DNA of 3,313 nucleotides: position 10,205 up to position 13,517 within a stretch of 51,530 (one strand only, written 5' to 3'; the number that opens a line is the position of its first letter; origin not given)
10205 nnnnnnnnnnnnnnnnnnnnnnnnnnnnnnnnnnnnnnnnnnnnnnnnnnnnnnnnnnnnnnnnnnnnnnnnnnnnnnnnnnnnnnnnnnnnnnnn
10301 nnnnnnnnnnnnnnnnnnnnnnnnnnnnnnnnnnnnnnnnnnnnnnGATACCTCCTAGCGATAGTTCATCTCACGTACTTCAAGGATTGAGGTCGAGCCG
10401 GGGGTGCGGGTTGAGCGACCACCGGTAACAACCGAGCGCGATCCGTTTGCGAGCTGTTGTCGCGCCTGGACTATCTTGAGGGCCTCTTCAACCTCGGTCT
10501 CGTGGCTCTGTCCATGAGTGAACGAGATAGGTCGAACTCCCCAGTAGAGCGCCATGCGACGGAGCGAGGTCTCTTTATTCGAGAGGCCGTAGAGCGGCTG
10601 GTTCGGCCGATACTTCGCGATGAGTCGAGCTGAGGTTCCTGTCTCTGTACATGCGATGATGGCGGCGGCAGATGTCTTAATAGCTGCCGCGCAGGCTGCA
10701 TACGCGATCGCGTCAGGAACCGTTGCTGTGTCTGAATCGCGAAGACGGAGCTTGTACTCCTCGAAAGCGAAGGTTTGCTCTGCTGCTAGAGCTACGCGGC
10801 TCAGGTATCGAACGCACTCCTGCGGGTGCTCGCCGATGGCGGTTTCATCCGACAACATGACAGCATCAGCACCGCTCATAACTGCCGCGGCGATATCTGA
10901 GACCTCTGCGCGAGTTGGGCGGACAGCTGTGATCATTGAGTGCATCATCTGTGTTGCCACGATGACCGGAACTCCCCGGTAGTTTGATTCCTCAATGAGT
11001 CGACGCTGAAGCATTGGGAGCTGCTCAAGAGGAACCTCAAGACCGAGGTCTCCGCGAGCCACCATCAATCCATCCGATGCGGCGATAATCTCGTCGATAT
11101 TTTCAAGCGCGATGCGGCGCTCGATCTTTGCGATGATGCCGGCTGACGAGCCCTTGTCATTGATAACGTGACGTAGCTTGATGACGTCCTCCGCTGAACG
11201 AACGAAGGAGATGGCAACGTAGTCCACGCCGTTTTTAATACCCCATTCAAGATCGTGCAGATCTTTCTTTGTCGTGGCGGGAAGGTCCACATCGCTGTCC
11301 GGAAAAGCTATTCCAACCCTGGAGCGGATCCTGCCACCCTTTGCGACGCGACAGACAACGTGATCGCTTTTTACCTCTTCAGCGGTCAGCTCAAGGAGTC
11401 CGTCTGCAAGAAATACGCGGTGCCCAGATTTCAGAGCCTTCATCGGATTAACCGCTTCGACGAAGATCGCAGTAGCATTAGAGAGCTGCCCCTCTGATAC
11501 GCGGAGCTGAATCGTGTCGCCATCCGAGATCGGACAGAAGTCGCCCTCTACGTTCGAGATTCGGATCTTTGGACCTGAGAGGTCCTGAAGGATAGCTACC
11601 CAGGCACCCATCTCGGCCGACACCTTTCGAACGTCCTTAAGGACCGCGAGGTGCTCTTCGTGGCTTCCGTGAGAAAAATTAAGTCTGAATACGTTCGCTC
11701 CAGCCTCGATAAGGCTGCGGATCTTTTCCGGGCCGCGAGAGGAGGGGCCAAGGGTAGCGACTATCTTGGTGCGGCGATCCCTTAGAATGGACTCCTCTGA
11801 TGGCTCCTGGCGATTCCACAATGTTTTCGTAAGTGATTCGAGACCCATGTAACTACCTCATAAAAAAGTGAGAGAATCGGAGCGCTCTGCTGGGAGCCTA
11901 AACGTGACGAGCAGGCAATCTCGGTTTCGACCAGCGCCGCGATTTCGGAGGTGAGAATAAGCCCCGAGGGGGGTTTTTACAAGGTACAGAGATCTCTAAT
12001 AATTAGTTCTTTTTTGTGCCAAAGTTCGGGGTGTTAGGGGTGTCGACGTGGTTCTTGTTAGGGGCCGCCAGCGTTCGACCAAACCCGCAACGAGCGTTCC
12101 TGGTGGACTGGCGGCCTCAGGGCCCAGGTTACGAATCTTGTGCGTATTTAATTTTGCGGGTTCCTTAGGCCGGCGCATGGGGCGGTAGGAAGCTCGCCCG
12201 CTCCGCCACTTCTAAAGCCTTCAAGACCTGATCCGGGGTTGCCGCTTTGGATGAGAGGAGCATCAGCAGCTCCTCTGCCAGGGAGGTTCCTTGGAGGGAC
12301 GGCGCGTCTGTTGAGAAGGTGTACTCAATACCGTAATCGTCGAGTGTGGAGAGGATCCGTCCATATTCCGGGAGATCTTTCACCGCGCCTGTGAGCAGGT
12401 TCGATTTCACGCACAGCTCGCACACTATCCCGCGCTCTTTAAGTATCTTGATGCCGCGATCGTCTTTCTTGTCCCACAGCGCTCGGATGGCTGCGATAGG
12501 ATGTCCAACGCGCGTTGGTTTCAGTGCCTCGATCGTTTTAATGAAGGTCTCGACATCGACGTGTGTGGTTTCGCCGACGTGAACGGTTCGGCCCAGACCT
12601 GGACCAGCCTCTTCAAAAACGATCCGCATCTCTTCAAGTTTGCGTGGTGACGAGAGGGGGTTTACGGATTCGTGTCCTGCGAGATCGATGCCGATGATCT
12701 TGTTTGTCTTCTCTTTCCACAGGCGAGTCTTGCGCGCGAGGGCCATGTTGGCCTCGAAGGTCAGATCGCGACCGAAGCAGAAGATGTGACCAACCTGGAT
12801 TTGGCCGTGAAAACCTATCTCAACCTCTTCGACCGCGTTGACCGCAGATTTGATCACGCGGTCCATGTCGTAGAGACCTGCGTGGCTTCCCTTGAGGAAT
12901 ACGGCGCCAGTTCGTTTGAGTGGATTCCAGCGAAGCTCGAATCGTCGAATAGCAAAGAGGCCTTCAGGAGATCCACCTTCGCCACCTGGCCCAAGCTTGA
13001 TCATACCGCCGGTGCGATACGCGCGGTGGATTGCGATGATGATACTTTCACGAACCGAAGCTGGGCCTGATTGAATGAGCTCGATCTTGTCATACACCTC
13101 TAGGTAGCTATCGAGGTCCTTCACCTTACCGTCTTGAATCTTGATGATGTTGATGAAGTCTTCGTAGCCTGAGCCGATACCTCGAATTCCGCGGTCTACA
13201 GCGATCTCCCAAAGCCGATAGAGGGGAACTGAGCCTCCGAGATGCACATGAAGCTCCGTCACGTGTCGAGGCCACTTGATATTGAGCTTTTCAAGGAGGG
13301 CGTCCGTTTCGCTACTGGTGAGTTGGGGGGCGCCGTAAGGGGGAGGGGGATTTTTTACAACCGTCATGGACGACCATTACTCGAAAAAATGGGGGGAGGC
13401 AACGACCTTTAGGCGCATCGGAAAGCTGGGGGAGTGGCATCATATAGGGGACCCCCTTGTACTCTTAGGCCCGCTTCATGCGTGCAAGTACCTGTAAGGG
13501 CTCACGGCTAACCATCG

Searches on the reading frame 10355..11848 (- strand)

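Call 25: search_protein_families(library=pfam, proteins=[window:10355-11848:-], max_evalue=0.001)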
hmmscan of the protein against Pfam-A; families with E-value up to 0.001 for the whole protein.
window:10355-11848:- (497 aa): 3 families
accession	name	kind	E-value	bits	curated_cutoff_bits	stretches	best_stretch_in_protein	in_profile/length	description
PF00224.27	PK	-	2.4e-110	369.1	30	1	25-346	2-328/328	Pyruvate kinase, barrel domain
PF02887.21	PK_C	-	9.2e-29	100.3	28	1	379-491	1-113/114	Pyruvate kinase, alpha/beta domain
PF03328.21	HpcH_HpaI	-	0.00042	20.1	25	0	199-263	77-146/221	HpcH/HpaI aldolase/citrate lyase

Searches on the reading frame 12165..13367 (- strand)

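Call 25: search_protein_families(library=pfam, proteins=[window:12165-13367:-], max_evalue=0.001)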
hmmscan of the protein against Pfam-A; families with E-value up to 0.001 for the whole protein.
window:12165-13367:- (400 aa): 1 family
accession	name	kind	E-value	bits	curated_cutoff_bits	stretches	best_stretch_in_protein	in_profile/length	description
PF00962.28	A_deaminase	-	2.3e-23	83.2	27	1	167-395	104-316/330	Adenosine deaminase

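Call 58: search_protein_families(library=ncbifam, proteins=[window:12165-13367:-], max_evalue=0.00001)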
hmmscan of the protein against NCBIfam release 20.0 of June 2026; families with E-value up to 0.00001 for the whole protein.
window:12165-13367:- (400 aa): 8 families
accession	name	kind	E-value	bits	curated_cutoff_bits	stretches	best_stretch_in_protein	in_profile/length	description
TIGR01430.1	aden_deam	equivalog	3.4e-28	98.6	216.55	1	158-396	103-313/323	adenosine deaminase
NF006848.0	PRK09358.1-3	equivalog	1.5e-16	60.6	426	1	190-375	124-292/325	adenosine deaminase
NF006847.0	PRK09358.1-2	equivalog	1e-15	57.4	412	1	168-395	119-341/364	adenosine deaminase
NF006846.0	PRK09358.1-1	equivalog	5.4e-14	52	459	1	204-392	144-316/333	adenosine deaminase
NF006850.0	PRK09358.1-6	equivalog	8e-13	47.9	419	1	168-395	109-316/334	adenosine deaminase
NF006854.0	PRK09358.3-1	equivalog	2.9e-12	46.3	530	1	178-369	121-297/344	adenosine deaminase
NF006849.0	PRK09358.1-5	equivalog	8.2e-08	31.7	494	1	256-367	197-298/350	adenosine deaminase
NF006859.0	PRK09358.3-6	equivalog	9.9e-07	28.2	549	1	257-379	178-290/299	adenosine deaminase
